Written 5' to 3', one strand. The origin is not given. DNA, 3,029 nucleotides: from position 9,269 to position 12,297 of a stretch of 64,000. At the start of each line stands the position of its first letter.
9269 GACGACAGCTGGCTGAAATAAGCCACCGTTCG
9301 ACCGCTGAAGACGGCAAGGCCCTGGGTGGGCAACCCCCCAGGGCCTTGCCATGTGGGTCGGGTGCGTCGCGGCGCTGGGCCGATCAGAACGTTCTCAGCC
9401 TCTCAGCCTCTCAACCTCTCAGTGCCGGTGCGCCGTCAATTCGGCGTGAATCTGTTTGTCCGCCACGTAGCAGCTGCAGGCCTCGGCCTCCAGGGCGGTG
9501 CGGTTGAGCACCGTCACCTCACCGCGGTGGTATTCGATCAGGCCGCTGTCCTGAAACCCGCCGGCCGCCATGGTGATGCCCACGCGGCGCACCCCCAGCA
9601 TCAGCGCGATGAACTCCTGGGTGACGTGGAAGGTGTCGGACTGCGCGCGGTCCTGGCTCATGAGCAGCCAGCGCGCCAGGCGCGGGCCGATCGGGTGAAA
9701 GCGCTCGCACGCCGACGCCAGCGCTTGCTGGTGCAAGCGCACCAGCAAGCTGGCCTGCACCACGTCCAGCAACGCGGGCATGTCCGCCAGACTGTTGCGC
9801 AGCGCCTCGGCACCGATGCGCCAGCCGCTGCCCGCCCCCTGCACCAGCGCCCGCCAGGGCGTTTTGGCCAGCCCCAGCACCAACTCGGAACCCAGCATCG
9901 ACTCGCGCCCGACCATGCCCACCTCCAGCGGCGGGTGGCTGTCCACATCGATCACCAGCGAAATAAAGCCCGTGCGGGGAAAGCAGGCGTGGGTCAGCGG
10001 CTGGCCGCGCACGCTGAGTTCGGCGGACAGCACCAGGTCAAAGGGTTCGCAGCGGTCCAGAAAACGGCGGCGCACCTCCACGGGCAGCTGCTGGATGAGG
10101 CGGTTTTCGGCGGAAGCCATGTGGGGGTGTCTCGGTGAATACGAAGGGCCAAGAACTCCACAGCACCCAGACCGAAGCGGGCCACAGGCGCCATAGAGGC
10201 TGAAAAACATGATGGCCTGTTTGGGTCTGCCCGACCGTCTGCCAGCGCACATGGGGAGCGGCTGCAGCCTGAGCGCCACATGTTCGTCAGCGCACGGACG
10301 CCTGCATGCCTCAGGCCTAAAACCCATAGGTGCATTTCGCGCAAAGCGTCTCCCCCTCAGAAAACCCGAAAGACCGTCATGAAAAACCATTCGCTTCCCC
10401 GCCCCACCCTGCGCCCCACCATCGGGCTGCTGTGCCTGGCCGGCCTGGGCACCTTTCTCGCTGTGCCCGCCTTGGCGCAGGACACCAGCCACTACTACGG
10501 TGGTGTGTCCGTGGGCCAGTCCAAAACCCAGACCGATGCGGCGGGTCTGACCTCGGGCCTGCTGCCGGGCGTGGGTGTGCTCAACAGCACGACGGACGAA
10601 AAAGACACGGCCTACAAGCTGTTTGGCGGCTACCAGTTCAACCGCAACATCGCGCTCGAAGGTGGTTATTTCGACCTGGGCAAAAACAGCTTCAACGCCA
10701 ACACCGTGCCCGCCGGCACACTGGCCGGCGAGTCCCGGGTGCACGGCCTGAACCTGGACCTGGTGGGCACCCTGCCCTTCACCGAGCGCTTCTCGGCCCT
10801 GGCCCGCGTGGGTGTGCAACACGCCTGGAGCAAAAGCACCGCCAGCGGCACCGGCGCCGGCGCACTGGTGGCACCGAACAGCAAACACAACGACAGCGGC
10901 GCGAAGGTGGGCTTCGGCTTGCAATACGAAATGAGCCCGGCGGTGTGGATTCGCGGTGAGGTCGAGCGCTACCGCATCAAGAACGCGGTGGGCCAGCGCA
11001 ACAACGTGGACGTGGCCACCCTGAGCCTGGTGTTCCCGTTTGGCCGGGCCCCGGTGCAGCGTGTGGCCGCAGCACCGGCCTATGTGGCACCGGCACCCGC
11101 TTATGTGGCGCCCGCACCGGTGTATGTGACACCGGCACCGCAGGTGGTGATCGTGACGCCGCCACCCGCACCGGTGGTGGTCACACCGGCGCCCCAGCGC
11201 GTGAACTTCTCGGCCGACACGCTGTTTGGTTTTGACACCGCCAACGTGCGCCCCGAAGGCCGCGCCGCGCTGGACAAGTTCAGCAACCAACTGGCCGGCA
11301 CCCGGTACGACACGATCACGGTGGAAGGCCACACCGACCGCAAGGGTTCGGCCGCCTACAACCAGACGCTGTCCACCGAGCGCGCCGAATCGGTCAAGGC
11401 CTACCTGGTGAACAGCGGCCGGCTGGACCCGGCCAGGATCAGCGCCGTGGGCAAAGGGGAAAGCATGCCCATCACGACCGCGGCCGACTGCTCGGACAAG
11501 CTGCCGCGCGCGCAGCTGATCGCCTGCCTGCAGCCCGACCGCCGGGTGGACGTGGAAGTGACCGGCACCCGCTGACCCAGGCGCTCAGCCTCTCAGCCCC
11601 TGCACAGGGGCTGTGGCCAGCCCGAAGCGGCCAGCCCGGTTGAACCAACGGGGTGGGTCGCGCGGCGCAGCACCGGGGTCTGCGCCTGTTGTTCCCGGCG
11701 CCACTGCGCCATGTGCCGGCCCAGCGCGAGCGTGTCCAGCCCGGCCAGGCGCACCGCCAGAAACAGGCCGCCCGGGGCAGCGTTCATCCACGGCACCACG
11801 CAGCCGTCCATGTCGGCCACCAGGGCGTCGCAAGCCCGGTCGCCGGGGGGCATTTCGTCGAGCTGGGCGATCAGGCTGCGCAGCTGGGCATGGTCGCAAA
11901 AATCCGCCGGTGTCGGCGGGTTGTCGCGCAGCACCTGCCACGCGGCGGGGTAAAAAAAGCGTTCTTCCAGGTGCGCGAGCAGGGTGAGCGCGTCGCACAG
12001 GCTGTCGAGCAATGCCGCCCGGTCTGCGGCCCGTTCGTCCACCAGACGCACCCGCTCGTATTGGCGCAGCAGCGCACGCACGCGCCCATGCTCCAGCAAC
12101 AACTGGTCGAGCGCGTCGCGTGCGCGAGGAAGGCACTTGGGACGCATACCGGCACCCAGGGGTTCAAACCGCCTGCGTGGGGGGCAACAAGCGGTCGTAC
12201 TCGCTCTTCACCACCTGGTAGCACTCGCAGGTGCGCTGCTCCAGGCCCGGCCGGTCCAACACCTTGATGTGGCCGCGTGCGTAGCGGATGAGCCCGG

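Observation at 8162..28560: Nine-site Crp/Fnr-type promoter signature defining a self-contained stress regulon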

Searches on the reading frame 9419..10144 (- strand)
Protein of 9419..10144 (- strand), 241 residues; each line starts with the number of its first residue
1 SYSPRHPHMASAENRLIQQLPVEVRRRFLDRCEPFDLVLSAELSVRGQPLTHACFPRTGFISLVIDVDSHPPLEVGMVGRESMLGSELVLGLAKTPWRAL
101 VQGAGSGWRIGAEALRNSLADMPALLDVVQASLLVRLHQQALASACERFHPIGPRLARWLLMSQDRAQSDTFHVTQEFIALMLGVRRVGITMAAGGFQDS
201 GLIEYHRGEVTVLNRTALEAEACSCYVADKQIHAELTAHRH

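Call 7: search_protein_families(library=pfam, proteins=[window:9419-10144:-], max_evalue=0.01)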
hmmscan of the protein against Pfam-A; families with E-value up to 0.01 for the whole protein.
window:9419-10144:- (241 aa): 1 family
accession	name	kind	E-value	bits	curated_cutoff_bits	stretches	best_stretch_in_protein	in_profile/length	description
PF13545.12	HTH_Crp_2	-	1.9e-13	50.6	27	1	155-220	2-69/70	Crp-like helix-turn-helix domain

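Call 22: search_protein_families(library=ncbifam, proteins=[window:9419-10144:-], max_evalue=0.001)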
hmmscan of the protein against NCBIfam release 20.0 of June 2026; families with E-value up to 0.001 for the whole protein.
window:9419-10144:- (241 aa): 0 families

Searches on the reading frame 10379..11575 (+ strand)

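Call 7: search_protein_families(library=pfam, proteins=[window:10379-11575:+], max_evalue=0.01)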
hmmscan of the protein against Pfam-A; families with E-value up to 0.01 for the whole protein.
window:10379-11575:+ (398 aa): 3 families
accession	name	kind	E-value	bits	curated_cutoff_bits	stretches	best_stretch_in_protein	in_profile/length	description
PF00691.25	OmpA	-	3.8e-23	82.1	27.2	1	282-369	1-89/98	OmpA family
PF13505.12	OMP_b-brl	-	2.9e-19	70.3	28.7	1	22-217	4-169/175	Outer membrane protein beta-barrel domain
PF01389.23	OmpA_membrane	-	1.4e-18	67.7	21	1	37-223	4-178/180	OmpA-like transmembrane domain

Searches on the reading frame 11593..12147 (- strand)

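Call 7: search_protein_families(library=pfam, proteins=[window:11593-12147:-], max_evalue=0.01)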
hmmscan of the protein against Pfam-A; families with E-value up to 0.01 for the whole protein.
window:11593-12147:- (184 aa): 1 family
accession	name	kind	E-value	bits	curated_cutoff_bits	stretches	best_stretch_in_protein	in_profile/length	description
PF01814.28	Hemerythrin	-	9.9e-08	33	25.3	1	12-104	2-96/127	Hemerythrin HHE cation binding domain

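Call 22: search_protein_families(library=ncbifam, proteins=[window:11593-12147:-], max_evalue=0.001)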
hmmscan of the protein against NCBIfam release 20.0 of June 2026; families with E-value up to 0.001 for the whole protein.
window:11593-12147:- (184 aa): 1 family
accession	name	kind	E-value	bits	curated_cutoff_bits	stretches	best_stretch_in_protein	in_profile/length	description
NF053874.1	persist_PA2171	equivalog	0.00039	20.2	190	0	12-69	3-58/157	PA2171 family ribosome-binding persister protein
